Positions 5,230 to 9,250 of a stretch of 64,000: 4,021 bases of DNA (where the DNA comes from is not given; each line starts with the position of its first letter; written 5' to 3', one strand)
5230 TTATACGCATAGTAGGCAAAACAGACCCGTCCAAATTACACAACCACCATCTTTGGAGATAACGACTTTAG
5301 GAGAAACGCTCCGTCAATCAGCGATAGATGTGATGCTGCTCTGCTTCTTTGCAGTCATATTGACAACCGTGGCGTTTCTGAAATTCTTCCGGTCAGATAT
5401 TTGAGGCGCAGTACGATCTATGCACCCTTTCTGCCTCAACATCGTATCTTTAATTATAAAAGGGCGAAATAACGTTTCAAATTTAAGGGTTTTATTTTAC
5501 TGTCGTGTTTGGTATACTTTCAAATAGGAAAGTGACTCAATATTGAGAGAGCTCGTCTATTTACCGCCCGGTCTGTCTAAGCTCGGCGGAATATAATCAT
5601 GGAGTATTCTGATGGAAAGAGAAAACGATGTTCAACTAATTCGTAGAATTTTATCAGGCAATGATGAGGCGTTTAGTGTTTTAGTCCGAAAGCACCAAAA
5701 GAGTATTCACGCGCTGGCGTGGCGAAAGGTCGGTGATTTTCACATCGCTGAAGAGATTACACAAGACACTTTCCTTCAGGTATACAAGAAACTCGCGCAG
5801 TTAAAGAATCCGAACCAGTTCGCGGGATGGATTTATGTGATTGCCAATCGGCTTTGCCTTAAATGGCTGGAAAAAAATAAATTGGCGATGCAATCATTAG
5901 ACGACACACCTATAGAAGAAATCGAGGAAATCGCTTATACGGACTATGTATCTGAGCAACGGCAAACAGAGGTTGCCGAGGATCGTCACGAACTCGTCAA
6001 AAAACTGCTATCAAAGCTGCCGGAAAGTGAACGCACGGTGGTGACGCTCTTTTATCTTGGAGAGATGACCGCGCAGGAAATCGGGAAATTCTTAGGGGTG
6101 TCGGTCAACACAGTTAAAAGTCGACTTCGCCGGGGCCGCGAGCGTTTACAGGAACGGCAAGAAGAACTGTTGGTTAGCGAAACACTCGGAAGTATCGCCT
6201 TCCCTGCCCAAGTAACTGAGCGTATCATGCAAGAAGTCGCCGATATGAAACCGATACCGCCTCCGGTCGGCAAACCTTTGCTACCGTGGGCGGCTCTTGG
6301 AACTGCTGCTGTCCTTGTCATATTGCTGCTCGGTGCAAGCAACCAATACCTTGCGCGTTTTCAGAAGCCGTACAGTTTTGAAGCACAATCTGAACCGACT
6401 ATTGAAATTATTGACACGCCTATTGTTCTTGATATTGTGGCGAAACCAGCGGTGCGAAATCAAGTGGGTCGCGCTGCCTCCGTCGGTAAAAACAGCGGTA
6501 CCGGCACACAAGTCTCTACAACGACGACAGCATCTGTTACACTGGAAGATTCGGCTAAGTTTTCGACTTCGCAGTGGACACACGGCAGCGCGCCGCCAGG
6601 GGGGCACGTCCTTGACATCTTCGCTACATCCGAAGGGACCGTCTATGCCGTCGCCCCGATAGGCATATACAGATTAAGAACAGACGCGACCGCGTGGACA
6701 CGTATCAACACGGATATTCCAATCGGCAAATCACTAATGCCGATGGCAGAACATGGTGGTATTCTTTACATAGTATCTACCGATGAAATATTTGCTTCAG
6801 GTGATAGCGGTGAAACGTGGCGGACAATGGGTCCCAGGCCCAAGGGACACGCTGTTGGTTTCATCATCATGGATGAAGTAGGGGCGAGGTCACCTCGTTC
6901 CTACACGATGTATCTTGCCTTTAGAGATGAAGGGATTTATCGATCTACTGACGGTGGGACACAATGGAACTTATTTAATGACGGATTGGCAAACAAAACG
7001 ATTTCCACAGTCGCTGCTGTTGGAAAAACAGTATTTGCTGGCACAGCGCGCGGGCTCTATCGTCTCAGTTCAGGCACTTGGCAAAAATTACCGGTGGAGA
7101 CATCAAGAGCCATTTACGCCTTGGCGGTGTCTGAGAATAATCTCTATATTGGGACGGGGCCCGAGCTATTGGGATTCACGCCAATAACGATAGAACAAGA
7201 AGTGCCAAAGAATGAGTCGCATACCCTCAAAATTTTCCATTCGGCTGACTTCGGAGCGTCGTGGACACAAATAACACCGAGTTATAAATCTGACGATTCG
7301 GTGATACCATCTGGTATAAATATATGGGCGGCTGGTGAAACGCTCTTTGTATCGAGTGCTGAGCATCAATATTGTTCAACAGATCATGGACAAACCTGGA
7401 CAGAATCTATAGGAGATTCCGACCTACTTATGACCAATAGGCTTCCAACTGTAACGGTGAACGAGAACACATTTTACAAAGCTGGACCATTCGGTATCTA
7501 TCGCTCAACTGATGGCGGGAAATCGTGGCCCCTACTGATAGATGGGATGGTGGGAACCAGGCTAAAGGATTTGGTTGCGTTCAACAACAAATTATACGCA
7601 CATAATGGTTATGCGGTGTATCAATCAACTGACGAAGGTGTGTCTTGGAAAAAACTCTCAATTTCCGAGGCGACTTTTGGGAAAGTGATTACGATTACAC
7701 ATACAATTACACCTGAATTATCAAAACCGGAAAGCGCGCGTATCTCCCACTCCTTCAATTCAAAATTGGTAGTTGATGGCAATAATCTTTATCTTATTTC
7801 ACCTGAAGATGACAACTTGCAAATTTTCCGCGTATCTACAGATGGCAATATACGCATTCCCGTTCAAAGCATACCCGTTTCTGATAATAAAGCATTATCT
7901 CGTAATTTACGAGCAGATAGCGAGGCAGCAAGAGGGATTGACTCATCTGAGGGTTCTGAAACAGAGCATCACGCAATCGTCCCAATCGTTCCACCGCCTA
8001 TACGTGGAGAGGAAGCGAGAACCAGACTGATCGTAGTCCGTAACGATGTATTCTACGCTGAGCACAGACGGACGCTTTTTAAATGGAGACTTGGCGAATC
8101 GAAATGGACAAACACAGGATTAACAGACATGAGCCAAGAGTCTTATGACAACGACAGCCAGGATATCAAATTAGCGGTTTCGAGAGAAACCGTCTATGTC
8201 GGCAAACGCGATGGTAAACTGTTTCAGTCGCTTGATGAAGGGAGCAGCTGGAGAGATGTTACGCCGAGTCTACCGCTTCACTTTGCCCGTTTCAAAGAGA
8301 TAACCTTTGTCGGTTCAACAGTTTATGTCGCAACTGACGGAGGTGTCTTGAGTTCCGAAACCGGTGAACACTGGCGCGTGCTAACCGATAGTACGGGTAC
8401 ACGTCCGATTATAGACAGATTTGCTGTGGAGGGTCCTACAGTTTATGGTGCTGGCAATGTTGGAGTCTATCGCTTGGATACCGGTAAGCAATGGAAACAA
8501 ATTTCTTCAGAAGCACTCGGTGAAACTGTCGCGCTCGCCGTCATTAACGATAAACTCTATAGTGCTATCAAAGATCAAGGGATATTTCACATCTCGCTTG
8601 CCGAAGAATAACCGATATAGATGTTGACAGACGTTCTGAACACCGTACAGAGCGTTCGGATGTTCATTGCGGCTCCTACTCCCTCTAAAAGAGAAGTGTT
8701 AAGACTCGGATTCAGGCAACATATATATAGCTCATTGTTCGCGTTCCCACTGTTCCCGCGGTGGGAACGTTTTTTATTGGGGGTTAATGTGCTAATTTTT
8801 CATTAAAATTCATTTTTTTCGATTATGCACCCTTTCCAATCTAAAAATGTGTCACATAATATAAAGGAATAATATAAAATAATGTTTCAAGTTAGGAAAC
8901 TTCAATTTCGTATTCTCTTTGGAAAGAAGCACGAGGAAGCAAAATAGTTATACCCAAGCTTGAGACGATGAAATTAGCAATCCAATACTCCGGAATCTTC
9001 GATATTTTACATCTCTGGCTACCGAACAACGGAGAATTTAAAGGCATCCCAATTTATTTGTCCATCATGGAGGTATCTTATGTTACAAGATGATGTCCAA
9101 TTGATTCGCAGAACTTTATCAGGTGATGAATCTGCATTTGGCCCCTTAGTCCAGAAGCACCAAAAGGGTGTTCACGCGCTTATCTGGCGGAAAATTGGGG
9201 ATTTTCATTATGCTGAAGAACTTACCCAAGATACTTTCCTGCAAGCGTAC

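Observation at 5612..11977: Two tandem ECF sigma factors covalently tethered to the membrane and to double BNR-propeller ectodomains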

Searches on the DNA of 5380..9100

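Call 42: search_rna_families(source=window, start=5380, end=9100, threshold=evalue, max_evalue=1)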
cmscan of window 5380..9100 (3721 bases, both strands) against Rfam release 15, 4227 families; matches with E-value up to 1: 0.
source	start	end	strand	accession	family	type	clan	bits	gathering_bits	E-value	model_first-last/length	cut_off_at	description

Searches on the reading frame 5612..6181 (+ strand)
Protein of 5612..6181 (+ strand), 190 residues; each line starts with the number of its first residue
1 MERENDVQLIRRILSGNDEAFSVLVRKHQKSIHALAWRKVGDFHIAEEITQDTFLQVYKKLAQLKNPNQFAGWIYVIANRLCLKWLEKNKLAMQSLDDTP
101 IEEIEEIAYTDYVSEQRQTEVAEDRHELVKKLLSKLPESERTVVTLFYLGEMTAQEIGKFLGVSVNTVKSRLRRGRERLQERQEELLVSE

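Call 44: search_solved_structures(query=window:5612-6181:+, max_evalue=0.00001)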
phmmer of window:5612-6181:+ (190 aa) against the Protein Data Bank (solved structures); distinct sequences matched with E-value up to 0.00001: 19.
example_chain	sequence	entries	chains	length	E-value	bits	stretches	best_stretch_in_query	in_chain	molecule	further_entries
5wuq_A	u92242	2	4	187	1.3e-22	83.8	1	9-183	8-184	ECF RNA polymerase sigma factor SigW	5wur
9m9d_F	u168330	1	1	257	1.4e-17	67.4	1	21-181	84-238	ECF RNA polymerase sigma factor SigE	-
9m9e_F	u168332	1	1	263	1.5e-17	67.3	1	21-181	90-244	ECF RNA polymerase sigma factor SigE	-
9m98_F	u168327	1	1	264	1.5e-17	67.3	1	21-181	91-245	ECF RNA polymerase sigma factor SigE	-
6in7_B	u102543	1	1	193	3.6e-17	66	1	3-187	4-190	RNA polymerase sigma-H factor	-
8z6g_B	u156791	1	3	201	4e-17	65.9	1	3-187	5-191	RNA polymerase sigma factor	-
1or7_A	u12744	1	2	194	1.4e-16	64.1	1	4-186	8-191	RNA polymerase sigma-E factor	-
6jbq_F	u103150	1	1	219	2.2e-16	63.5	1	4-186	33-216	ECF RNA polymerase sigma-E factor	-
4nqw_A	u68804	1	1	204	1.5e-10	44.5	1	6-178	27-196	ECF RNA polymerase sigma factor SigK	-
7qh5_A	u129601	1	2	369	1.7e-10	44.3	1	12-184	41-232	RNA polymerase sigma factor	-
2q1z_A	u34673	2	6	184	5.2e-10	42.7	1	3-182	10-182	RpoE, ECF SigE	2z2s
6jhe_A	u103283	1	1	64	6.8e-10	42.3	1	129-184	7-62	ECF RNA polymerase sigma factor SigW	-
4cxf_A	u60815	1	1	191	1.2e-07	35.1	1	8-180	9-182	RNA POLYMERASE SIGMA FACTOR CNRH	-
9isn_F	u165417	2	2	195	4.1e-07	33.3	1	9-181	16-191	ECF sigma factor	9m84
2map_A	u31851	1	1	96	5.9e-07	32.8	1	3-85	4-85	RNA polymerase sigma factor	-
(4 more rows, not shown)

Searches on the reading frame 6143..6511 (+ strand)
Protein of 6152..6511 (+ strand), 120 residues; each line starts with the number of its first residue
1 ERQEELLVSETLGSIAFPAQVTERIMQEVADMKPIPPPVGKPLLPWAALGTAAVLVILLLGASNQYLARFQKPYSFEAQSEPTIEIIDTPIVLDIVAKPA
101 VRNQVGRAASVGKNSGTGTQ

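Call 48: search_protein_families(library=pfam, proteins=[window:6152-6511:+], max_evalue=0.01)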
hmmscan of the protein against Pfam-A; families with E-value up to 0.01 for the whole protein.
window:6152-6511:+ (120 aa): 0 families

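Call 84: search_solved_structures(query=A5, max_evalue=10, show_alignments=3)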
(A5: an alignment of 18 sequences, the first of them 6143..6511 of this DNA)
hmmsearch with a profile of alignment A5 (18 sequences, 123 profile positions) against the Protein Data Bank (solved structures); distinct sequences matched with E-value up to 10: 3.
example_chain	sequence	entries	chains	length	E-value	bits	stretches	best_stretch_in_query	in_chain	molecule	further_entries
9dbf_A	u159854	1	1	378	0.012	18.7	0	52-96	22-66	Tet4 Variant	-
8os0_A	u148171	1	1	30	0.067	16.3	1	42-64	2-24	Notch 3 extracellular truncation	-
9dbd_A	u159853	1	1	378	0.081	16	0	52-96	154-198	Tet4 Variant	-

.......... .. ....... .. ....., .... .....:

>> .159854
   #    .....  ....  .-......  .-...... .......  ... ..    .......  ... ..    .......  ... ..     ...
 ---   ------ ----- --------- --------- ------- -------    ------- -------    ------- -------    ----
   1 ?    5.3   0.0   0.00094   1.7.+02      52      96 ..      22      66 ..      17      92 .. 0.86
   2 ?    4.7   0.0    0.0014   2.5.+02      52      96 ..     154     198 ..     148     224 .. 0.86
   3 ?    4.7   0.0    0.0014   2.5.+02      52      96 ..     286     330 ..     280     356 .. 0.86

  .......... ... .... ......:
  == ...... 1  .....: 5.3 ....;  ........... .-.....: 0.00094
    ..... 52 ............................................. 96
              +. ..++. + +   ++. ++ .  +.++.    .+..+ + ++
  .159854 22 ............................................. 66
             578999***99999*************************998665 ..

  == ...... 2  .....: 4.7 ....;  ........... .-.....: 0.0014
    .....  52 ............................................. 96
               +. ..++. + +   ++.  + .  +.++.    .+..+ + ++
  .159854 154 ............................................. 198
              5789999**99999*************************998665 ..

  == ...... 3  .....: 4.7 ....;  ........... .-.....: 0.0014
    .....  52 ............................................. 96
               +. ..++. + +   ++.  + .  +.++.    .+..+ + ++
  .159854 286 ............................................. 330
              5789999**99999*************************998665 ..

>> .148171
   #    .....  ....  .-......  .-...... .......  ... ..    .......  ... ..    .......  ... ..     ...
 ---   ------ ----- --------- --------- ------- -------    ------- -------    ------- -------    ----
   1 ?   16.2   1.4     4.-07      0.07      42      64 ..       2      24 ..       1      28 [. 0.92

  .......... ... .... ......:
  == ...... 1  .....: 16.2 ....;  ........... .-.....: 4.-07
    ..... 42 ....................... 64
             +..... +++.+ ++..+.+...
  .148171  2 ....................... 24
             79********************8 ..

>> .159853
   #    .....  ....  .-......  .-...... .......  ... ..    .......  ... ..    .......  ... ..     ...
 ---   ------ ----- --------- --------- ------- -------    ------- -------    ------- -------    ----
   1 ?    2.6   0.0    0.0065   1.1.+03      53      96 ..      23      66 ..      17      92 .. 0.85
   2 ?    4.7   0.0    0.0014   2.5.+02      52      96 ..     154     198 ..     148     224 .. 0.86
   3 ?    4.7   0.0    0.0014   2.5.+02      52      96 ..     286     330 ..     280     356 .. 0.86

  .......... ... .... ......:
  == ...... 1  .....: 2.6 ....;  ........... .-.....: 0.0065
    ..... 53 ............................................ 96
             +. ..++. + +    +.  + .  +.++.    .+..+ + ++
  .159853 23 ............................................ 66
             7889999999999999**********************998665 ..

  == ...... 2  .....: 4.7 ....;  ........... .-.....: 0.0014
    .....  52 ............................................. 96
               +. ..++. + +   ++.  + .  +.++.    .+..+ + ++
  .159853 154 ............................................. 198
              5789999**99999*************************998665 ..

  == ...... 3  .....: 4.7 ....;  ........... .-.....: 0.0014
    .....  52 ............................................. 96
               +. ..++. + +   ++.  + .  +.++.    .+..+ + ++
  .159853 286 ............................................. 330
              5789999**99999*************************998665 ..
